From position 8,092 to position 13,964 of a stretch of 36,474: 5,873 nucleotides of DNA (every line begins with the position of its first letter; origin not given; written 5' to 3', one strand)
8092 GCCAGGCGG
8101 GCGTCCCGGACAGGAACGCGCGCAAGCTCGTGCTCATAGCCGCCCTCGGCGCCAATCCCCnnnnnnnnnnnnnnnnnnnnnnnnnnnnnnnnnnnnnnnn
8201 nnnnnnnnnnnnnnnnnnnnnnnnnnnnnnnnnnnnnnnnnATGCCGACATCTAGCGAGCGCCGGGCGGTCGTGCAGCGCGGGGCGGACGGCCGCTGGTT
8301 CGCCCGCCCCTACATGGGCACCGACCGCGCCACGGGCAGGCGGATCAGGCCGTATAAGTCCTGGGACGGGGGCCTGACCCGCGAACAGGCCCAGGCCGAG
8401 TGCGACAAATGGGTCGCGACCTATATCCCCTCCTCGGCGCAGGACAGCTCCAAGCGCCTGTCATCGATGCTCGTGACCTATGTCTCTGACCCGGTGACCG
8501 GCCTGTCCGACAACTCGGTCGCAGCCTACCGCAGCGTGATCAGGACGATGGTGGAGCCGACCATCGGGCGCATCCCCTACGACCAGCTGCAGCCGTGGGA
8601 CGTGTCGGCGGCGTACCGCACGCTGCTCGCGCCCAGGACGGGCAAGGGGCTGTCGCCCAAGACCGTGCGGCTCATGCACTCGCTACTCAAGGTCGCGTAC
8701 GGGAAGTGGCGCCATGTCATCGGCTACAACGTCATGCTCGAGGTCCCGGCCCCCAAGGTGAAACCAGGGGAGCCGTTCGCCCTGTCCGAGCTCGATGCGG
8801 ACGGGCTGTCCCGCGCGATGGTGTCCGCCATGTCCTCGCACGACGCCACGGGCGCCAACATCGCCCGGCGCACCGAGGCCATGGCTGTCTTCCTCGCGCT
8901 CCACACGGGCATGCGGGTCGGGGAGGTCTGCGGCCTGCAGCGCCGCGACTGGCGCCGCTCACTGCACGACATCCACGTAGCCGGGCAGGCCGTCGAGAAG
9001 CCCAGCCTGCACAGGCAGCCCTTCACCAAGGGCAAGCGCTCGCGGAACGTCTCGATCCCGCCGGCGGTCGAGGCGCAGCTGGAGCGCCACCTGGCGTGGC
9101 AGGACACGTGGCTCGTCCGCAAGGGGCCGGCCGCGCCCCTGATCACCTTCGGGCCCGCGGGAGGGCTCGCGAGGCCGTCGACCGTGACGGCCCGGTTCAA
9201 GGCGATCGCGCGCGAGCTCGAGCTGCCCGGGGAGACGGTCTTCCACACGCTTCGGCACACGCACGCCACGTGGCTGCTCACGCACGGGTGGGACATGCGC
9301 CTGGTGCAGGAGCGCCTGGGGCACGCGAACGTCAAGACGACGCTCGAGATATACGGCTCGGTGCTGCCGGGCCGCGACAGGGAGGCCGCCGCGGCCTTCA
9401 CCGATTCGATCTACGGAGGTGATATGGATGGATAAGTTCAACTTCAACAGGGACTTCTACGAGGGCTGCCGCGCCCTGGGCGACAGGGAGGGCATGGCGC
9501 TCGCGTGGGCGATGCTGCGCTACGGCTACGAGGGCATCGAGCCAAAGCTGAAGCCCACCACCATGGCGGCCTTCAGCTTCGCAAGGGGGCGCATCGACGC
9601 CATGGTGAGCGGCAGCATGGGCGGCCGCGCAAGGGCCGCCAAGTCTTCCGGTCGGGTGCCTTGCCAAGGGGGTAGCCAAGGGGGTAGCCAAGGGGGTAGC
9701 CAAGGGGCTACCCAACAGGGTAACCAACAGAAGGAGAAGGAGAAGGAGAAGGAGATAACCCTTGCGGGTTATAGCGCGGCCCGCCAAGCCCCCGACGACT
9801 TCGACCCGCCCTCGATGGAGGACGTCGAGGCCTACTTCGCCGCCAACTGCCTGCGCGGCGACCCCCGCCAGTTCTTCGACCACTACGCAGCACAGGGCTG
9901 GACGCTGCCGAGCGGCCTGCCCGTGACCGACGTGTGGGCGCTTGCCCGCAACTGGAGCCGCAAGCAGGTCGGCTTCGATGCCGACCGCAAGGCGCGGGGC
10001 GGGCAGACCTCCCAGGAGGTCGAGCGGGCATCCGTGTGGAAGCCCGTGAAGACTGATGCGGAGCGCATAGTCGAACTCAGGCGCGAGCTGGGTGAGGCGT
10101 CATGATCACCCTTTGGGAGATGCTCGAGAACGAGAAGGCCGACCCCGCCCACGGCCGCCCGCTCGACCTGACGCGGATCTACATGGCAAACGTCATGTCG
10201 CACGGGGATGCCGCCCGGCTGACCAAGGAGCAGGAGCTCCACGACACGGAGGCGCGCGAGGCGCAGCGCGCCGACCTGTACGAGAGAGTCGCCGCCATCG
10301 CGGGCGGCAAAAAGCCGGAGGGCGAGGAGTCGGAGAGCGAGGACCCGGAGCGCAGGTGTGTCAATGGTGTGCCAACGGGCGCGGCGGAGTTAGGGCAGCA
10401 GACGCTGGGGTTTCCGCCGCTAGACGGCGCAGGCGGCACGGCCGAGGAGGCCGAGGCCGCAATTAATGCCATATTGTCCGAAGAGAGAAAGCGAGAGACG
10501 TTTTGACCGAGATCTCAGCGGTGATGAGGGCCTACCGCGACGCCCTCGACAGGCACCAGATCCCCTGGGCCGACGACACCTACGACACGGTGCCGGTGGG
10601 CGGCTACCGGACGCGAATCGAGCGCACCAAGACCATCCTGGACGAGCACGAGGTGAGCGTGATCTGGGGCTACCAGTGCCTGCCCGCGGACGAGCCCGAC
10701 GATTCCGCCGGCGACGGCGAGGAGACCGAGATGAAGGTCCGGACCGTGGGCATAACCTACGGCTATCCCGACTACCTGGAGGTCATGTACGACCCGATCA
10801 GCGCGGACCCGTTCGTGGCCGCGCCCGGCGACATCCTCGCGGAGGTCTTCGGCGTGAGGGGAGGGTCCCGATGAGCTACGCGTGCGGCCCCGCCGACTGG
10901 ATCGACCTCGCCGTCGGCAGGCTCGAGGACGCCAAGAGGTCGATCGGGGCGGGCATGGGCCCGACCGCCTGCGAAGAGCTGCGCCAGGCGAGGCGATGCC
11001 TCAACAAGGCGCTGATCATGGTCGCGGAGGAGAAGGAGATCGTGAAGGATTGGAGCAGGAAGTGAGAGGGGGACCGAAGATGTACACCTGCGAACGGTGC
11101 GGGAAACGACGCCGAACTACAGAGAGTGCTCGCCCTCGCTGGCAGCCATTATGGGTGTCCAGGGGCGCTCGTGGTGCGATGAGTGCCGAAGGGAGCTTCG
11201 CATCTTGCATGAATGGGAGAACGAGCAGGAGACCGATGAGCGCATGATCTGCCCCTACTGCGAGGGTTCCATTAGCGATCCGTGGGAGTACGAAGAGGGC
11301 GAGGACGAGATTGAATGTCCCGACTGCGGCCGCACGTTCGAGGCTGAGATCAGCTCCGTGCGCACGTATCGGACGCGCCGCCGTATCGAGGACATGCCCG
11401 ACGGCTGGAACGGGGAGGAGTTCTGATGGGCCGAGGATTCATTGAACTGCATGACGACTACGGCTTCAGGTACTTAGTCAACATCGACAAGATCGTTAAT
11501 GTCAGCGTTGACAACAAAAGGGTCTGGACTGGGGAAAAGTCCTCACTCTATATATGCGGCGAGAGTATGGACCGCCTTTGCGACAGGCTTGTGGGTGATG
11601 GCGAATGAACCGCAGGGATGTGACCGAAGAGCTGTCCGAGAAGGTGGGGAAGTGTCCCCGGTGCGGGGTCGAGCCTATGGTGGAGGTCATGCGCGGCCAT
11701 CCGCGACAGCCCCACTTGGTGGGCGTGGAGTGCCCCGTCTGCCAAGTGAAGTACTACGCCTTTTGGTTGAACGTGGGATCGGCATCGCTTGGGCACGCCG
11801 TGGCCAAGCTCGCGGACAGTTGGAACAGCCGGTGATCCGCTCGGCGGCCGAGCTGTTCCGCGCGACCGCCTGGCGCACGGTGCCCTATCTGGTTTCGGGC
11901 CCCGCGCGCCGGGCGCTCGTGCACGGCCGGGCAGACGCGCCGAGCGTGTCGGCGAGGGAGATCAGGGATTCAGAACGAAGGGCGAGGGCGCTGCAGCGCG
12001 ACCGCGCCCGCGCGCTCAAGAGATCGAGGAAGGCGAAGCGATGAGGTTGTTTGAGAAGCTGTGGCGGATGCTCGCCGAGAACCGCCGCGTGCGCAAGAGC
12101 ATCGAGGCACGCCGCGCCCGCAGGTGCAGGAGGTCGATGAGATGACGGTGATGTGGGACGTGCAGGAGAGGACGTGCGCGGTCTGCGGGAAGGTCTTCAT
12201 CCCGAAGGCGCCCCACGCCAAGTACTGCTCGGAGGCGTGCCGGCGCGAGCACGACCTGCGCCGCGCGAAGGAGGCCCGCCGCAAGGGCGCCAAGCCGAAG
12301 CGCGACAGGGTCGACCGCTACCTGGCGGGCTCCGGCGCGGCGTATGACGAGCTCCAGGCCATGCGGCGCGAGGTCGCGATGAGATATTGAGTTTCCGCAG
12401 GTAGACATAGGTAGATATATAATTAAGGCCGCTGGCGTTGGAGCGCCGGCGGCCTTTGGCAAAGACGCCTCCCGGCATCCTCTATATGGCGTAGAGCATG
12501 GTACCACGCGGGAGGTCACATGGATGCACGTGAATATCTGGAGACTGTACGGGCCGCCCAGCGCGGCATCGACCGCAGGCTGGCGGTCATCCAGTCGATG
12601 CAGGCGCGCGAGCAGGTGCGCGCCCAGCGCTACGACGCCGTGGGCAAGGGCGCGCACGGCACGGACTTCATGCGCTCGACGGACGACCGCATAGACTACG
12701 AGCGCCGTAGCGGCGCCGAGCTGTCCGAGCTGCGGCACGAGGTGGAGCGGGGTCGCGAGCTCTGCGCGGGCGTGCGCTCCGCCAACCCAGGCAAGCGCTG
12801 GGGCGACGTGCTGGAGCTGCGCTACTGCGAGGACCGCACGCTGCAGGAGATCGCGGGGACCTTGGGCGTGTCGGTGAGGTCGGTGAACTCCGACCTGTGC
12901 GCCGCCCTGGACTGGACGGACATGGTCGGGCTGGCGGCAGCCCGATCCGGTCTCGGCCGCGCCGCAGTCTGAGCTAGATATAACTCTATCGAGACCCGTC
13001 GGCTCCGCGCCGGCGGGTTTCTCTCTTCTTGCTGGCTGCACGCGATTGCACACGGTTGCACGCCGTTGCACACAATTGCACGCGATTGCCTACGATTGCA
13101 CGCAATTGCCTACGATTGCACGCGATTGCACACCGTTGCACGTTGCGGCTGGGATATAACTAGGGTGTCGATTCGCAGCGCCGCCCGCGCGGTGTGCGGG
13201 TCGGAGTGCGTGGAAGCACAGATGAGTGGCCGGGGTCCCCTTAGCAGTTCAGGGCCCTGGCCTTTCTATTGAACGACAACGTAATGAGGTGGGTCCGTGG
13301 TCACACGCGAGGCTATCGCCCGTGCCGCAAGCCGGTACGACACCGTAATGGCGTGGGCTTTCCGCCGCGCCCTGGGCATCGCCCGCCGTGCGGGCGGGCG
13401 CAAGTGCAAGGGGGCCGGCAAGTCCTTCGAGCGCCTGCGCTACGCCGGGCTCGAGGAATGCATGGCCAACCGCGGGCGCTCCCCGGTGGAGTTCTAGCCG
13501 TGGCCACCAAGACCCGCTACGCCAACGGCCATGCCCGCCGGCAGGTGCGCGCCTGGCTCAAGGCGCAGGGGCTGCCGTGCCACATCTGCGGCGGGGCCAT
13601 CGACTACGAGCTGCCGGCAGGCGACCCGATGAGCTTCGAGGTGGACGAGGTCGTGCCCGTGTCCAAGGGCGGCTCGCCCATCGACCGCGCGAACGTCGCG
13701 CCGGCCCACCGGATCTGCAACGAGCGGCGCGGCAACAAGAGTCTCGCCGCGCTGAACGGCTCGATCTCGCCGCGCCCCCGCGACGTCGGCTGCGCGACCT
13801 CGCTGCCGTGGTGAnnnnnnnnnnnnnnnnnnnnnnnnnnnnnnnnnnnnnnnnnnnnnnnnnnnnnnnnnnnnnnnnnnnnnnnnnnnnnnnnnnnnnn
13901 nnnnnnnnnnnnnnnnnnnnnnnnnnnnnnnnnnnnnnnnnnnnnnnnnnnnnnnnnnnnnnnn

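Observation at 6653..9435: Second full-length arm-type integrase embedded in the early region next to a ParB-like nuclease-domain gene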

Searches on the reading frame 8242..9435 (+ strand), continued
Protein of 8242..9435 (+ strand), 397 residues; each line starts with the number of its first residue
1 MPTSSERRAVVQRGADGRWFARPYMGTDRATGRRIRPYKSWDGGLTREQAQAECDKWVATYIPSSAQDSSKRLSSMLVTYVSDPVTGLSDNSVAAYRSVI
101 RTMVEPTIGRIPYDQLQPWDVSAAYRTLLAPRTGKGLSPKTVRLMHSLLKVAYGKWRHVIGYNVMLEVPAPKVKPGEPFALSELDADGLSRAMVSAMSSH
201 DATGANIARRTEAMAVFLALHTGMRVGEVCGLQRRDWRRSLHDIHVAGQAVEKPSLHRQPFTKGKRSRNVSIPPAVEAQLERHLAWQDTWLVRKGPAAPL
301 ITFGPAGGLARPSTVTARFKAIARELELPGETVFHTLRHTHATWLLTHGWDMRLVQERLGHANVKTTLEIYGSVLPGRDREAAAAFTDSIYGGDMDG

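Call 63: search_dna_similar(query=window:8242-9435:+, collection=plasmids, mode=protein, max_rows=15)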
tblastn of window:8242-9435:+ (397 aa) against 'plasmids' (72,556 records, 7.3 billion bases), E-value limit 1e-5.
Records with a match: 479; places in all: 540; records where one place covers at least 80% of the query: 76.
Best place of each record, by identity: <60% 479.
By first word of the organism name: Bacillus 55; Enterococcus 52; Acinetobacter 49; Escherichia 42; Streptomyces 26; Salmonella 22; Rhodococcus 20; Ralstonia 11; Clostridioides 11; Ligilactobacillus 11; and 78 more.
By predicted mobility (MOB-suite, as given by PLSDB): non-mobilizable 239; mobilizable 126; conjugative 114.
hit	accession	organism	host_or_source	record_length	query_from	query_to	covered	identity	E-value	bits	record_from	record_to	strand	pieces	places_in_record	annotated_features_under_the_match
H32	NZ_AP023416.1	Vescimonas fastidiosa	Homo sapiens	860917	11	383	94%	28.8%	4e-14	82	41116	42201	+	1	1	site-specific integrase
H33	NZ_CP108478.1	Streptomyces mirabilis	-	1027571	10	394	97%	27.5%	3e-14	82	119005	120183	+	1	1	record has no annotation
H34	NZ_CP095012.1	Streptomyces sp. 2P-4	cell culture,mudflats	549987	10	390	93%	28.5%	1e-9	89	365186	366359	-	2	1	none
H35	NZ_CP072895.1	Enterococcus faecium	-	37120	3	374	94%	28.0%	7e-19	96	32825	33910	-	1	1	site-specific integrase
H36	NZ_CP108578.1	Streptomyces goshikiensis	-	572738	16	396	96%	27.3%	5e-14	82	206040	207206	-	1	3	tyrosine-type recombinase/integrase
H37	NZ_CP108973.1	Streptomyces longwoodensis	-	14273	10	396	97%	26.7%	4e-10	69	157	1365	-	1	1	site-specific integrase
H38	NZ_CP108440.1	Streptomyces sp. NBC_01278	-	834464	16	396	96%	27.1%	2e-13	80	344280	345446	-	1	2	tyrosine-type recombinase/integrase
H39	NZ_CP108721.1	Streptomyces sp. NBC_00998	-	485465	10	382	94%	27.4%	1e-12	77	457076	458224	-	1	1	site-specific integrase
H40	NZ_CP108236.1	Streptomyces sp. NBC_00080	-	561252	10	374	92%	27.9%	5e-15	85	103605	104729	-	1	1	tyrosine-type recombinase/integrase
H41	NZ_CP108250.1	Streptomyces sp. NBC_00069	-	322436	16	397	96%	26.6%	6e-14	81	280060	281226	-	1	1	tyrosine-type recombinase/integrase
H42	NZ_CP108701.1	Streptomyces sp. NBC_01006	-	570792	16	397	96%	26.6%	6e-14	81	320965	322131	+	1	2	tyrosine-type recombinase/integrase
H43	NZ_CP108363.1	Streptomyces sp. NBC_01343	-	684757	10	390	96%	26.3%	6e-14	81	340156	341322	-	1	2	tyrosine-type recombinase/integrase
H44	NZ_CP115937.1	Streptomyces goshikiensis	microorganism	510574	10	374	92%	27.4%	3e-12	76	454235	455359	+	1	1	site-specific integrase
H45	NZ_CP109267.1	Streptomyces sp. NBC_01643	-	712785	10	374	92%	27.3%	2e-9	67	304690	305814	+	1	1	site-specific integrase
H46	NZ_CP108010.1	Streptomyces sp. NBC_00334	-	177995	16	394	95%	26.2%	2e-12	77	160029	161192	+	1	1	tyrosine-type recombinase/integrase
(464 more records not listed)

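Call 78: find_homologous_proteins(query=L100:8803-10020:+)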
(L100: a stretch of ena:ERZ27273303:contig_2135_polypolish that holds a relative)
Query L100:8803-10020:+ (405 aa): 1426 proteins with E <= 0.001 among 8000 candidates; the best 120 are listed.
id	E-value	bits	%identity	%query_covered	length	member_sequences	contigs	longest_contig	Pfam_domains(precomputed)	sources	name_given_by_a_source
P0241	3.0e-254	861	100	100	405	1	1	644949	PF02195.27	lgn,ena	-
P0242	1.5e-227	773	90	100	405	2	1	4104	PF02195.27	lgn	-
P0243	1.1e-99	352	48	99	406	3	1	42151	PF02195.27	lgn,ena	-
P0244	9.8e-99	349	51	99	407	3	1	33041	PF02195.27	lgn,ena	-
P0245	1.8e-93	332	48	97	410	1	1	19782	PF02195.27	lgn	-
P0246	2.8e-93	331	49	97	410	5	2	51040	PF02195.27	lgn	-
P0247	5.9e-90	320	49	100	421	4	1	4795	PF02195.27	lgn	-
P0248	2.6e-88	315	58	73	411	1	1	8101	PF02195.27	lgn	-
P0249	1.8e-86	309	47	100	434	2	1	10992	PF02195.27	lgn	-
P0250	2.1e-84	302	46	100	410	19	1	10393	PF02195.27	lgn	-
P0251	4.5e-81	291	67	56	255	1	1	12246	PF02195.27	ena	-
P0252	6.2e-77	277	46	99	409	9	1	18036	PF02195.27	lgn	-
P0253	2.5e-76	275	44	99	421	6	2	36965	PF02195.27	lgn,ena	-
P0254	1.0e-73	267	51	78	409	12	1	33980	PF02195.27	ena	-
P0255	1.3e-73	266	71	46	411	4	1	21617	PF02195.27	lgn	-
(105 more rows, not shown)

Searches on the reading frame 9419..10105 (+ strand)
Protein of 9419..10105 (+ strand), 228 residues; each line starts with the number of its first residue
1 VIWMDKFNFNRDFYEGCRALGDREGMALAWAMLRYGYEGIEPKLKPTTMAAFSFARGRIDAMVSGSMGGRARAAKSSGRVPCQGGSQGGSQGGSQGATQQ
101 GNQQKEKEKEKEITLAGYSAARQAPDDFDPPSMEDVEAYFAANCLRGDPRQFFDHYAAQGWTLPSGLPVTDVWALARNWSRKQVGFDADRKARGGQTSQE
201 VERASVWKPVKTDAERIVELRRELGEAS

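Call 10: search_protein_families(library=pfam, proteins=[window:9419-10105:+], max_evalue=0.01)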
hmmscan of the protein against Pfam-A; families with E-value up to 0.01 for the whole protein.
window:9419-10105:+ (228 aa): 1 family
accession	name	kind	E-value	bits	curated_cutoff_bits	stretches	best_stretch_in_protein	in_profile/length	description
PF19808.4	DUF6291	-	2.4e-07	31.3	27.2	1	7-62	2-57/79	Family of unknown function (DUF6291)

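Call 15: search_protein_families(library=phrogs, proteins=[window:9419-10105:+], max_evalue=0.01)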
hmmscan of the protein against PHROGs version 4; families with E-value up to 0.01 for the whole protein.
window:9419-10105:+ (228 aa): 4 families
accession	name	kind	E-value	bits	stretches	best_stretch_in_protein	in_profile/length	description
phrog_15768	-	unknown function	3.1e-19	70.9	1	5-186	3-187/228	-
phrog_28809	-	unknown function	1.2e-07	32.7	1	100-196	105-197/211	-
phrog_16304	-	unknown function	3.3e-06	28.2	1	7-112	7-115/244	-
phrog_24250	-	unknown function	0.008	17.5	0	15-40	63-88/113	-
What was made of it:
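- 9419..10105 (+): Replication initiator-like protein (DUF6291, 228 aa). Its start overlaps the Int2 stop by 17 nt, and the origin lies inside the gene. Calls 10 and 15.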

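Call 70: find_related_loci(query=window:9419-10105:+, collection=viral_contigs, flank=6000)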
Query window:9419-10105:+ (228 aa) in viral_contigs; peptide patterns used: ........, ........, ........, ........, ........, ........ (x = any residue, [..] = any of these).
43 stretches matched a pattern; 28 encode a relative of the query (tblastn E <= 1e-3); 28 distinct loci.
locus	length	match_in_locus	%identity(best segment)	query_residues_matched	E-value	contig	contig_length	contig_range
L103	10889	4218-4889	96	1-228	5e-147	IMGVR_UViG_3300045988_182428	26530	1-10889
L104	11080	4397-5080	95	1-228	5e-147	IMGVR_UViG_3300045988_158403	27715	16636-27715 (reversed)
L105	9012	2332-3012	81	4-228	4e-125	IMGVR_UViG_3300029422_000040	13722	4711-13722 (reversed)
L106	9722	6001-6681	81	4-228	4e-125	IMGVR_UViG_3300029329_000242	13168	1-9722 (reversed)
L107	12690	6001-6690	92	1-228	6e-124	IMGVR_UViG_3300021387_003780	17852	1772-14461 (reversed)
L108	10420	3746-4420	88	4-228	6e-123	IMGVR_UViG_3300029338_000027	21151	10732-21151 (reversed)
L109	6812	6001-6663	85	4-228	9e-123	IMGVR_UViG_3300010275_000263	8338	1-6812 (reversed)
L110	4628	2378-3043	81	1-228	3e-123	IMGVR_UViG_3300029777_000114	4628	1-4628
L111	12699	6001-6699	85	4-228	3e-122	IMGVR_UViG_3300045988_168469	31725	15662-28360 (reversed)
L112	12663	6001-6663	81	1-227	2e-121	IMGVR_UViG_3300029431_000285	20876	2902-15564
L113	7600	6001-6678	84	1-228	1e-117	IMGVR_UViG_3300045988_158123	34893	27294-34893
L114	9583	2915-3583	84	4-228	4e-117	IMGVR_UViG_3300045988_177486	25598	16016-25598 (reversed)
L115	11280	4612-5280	84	4-228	1e-116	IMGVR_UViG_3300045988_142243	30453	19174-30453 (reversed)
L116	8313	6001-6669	84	4-228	6e-117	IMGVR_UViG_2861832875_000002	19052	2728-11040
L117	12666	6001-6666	82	1-228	1e-115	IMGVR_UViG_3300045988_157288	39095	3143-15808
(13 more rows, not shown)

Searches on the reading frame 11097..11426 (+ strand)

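Call 68: search_protein_families(library=pfam, proteins=[window:11097-11426:+], max_evalue=0.01)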
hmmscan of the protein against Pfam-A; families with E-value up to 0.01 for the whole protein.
window:11097-11426:+ (109 aa): 7 families
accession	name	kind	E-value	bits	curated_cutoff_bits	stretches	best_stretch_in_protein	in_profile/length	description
PF14369.11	Zn_ribbon_19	-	0.00016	22.1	30.8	0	25-57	3-29/35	zinc-ribbon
PF24460.1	DUF7575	-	0.00048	19.9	28.5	0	69-85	1-17/28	Domain of unknown function (DUF7575)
PF09723.15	Zn_ribbon_8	-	0.0021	18.5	34.4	0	73-86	7-20/41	Zinc ribbon domain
PF03966.22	Trm112p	-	0.0022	18.3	22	0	51-81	9-35/40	Trm112p-like protein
PF00130.28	C1_1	-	0.0034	17.6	26.5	0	38-81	1-38/53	Phorbol esters/diacylglycerol binding domain (C1 domain)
PF01155.25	HypA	-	0.0037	17.7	28.9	0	18-58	64-95/112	Hydrogenase/urease nickel incorporation, metallochaperone, hypA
PF24042.1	DUF7351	-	0.0096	16.1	31.2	1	52-85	4-35/177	Domain of unknown function (DUF7351)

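Call 69: search_protein_families(library=phrogs, proteins=[window:11097-11426:+], max_evalue=0.001)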
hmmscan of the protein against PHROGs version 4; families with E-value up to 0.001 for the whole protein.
window:11097-11426:+ (109 aa): 5 families
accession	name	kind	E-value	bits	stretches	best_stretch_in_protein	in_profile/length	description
phrog_6504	-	unknown function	1.1e-09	39.3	1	44-95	2-58/61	-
phrog_14328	-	unknown function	3.4e-08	34.7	1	33-91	61-120/141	-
phrog_16376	-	unknown function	2e-05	25.5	0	51-82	16-46/56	-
phrog_27542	-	unknown function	0.00061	20.9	1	48-84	5-42/75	-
phrog_21896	-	unknown function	0.00097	20.6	0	17-79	15-83/89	-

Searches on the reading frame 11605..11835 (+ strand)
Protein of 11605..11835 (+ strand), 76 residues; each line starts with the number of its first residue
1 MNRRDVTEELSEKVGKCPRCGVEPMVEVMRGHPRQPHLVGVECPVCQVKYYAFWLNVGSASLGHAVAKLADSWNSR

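Call 68: search_protein_families(library=pfam, proteins=[window:11605-11835:+], max_evalue=0.01)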
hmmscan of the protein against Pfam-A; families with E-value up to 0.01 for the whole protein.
window:11605-11835:+ (76 aa): 3 families
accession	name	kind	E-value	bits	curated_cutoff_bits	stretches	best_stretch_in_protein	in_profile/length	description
PF14354.12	Lar_restr_allev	-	0.00029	21.5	28.6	1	15-76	4-57/58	Restriction alleviation protein Lar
PF13453.11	Zn_ribbon_TFIIB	-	0.0046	16.8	22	0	16-30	1-14/41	Transcription factor zinc-finger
PF24859.1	FdhE_central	-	0.0068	16.9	27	0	17-51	2-36/39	FdhE, central domain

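Call 69: search_protein_families(library=phrogs, proteins=[window:11605-11835:+], max_evalue=0.001)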
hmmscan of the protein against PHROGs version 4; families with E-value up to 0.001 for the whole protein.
window:11605-11835:+ (76 aa): 0 families

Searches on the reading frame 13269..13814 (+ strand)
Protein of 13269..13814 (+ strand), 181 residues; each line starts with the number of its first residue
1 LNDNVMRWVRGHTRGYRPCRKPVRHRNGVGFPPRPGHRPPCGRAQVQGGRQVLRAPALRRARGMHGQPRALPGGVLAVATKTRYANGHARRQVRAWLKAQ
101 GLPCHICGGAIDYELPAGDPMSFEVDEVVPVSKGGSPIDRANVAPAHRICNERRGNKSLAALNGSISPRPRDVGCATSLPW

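Call 68: search_protein_families(library=pfam, proteins=[window:13269-13814:+], max_evalue=0.01)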
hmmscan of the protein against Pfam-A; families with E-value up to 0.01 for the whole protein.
window:13269-13814:+ (181 aa): 1 family
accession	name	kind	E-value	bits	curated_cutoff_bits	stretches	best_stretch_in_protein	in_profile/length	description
PF01844.29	HNH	-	9e-05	23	21.4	1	104-157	1-47/47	HNH endonuclease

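Call 69: search_protein_families(library=phrogs, proteins=[window:13269-13814:+], max_evalue=0.001)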
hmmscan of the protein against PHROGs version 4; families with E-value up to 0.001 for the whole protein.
window:13269-13814:+ (181 aa): 13 families
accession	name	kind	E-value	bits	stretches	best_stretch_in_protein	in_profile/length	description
phrog_338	-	DNA, RNA and nucleotide metabolism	5.5e-26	92.7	1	82-161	186-266/340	HNH endonuclease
phrog_9508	-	DNA, RNA and nucleotide metabolism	5.4e-11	43.7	1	91-157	10-74/171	HNH endonuclease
phrog_8660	-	DNA, RNA and nucleotide metabolism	2.6e-09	38.5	1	91-164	114-186/196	HNH endonuclease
phrog_17283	-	DNA, RNA and nucleotide metabolism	6.2e-08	33.8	1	117-157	3-43/71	HNH endonuclease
phrog_5718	-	DNA, RNA and nucleotide metabolism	9e-07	29.2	1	87-159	114-178/394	HNH endonuclease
phrog_6050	-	DNA, RNA and nucleotide metabolism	1.4e-06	28.4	1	96-159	306-362/402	HNH endonuclease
phrog_960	-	DNA, RNA and nucleotide metabolism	3.2e-05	23.2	1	100-163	226-283/991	HNH endonuclease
phrog_1271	-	DNA, RNA and nucleotide metabolism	4.2e-05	24.1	1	83-157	251-318/361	HNH endonuclease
phrog_12400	-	DNA, RNA and nucleotide metabolism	4.5e-05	24.6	1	97-178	24-104/157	HNH endonuclease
phrog_1035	-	DNA, RNA and nucleotide metabolism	0.00012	23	1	85-160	143-216/271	endonuclease VII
phrog_2214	-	DNA, RNA and nucleotide metabolism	0.00012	22.3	1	86-159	177-241/429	HNH endonuclease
phrog_22048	-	DNA, RNA and nucleotide metabolism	0.0002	22.2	1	102-164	1-55/61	HNH endonuclease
phrog_16726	-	DNA, RNA and nucleotide metabolism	0.00049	20.9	1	97-172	89-158/308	HNH endonuclease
